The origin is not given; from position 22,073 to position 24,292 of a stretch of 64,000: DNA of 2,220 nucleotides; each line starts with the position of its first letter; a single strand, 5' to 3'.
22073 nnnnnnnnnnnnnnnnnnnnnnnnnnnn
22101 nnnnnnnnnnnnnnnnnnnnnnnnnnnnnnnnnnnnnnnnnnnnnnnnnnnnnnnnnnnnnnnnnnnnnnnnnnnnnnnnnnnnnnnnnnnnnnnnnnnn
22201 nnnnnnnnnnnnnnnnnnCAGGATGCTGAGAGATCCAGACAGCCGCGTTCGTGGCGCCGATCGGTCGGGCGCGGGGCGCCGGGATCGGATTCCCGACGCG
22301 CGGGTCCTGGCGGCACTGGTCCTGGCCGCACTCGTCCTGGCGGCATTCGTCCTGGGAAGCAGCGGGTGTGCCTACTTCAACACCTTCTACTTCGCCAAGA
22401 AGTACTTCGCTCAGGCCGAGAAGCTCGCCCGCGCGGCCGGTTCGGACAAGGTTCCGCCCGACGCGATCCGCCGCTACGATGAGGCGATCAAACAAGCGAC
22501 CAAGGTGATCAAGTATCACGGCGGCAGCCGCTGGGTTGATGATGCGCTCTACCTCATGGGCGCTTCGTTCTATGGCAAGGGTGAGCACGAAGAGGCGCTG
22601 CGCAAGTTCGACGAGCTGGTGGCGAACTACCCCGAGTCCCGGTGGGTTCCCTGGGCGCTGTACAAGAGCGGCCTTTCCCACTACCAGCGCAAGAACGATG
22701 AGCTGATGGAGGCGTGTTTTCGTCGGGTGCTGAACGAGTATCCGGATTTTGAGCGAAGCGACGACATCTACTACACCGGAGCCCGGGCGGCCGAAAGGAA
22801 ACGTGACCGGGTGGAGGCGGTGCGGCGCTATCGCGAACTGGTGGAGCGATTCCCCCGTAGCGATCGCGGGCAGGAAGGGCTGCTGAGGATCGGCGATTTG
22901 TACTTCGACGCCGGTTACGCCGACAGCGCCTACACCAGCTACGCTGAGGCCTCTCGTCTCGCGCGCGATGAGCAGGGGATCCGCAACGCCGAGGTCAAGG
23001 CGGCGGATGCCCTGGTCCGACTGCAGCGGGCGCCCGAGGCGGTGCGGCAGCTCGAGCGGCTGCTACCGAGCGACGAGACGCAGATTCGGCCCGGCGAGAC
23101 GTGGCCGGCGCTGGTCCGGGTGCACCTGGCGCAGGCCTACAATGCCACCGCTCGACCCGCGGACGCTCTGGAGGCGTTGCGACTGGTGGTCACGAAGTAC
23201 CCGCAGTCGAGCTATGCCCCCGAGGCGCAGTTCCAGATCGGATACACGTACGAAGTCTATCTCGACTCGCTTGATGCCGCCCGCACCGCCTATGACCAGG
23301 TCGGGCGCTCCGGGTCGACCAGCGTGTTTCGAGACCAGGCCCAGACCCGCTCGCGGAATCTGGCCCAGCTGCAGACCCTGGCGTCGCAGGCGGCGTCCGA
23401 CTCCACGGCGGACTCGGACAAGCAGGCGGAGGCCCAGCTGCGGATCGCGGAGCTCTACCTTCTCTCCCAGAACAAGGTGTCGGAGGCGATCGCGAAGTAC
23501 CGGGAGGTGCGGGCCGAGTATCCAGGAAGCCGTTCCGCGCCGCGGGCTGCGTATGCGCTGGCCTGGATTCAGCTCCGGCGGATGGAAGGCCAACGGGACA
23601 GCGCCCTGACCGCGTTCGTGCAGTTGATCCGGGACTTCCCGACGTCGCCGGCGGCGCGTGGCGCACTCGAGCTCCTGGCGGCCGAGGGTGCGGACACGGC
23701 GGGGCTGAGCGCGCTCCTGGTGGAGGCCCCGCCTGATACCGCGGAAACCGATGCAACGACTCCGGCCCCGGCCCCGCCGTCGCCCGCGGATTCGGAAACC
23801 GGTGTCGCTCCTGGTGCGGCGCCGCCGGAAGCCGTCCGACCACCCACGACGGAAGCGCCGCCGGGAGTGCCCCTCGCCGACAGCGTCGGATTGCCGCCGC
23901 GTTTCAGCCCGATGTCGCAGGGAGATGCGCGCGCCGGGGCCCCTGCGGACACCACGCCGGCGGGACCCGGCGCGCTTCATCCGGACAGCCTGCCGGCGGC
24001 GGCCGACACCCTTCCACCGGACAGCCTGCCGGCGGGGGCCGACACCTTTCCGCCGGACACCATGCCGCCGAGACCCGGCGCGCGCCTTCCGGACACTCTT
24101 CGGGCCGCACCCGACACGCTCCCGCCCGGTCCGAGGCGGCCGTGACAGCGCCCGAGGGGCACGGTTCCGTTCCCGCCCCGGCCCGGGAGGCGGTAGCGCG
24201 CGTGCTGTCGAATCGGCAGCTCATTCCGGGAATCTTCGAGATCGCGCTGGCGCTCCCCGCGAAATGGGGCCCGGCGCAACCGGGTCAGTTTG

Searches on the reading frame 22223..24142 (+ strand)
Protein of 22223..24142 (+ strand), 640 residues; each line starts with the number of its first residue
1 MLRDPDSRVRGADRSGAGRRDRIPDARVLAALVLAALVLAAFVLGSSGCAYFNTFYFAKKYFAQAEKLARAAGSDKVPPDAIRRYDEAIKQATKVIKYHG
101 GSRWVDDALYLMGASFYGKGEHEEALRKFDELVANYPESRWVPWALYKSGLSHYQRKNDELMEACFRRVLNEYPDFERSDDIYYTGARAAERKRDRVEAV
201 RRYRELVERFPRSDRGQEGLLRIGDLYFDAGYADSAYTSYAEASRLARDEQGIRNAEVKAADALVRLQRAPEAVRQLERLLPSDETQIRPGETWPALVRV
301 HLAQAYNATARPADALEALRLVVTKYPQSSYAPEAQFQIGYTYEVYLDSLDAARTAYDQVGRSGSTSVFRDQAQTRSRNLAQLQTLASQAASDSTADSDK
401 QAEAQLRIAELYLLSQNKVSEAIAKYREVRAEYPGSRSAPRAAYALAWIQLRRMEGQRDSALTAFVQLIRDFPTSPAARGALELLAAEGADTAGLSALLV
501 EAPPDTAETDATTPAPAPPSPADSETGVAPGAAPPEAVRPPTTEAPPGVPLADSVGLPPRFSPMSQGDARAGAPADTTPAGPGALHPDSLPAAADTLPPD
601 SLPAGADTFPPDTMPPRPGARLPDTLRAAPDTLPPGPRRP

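Call 49: search_protein_families(library=ncbifam, proteins=[window:22223-24142:+], max_evalue=0.00001)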
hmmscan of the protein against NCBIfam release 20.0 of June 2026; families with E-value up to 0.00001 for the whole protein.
window:22223-24142:+ (640 aa): 5 families
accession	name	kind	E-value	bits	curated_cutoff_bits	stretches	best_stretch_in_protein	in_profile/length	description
TIGR02795.1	tol_pal_ybgF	equivalog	4.1e-36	124.2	90.1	2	83-178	16-111/119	tol-pal system protein YbgF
TIGR03302.1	OM_YfiO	subfamily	3e-28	98.9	81.4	3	35-158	3-122/239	outer membrane protein assembly factor BamD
NF008068.0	PRK10803.1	equivalog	6.5e-24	85.3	383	2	83-177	157-251/263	cell division protein CpoB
NF052312.1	T9SS_PorW_SprE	equivalog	2.4e-18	66.2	250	1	84-285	75-284/716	type IX secretion system periplasmic lipoprotein PorW/SprE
NF053852.1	vesicle_Bd0635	exception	5.3e-06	26.2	250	0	105-139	174-208/223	CpoB-like predatory vesicle lipoprotein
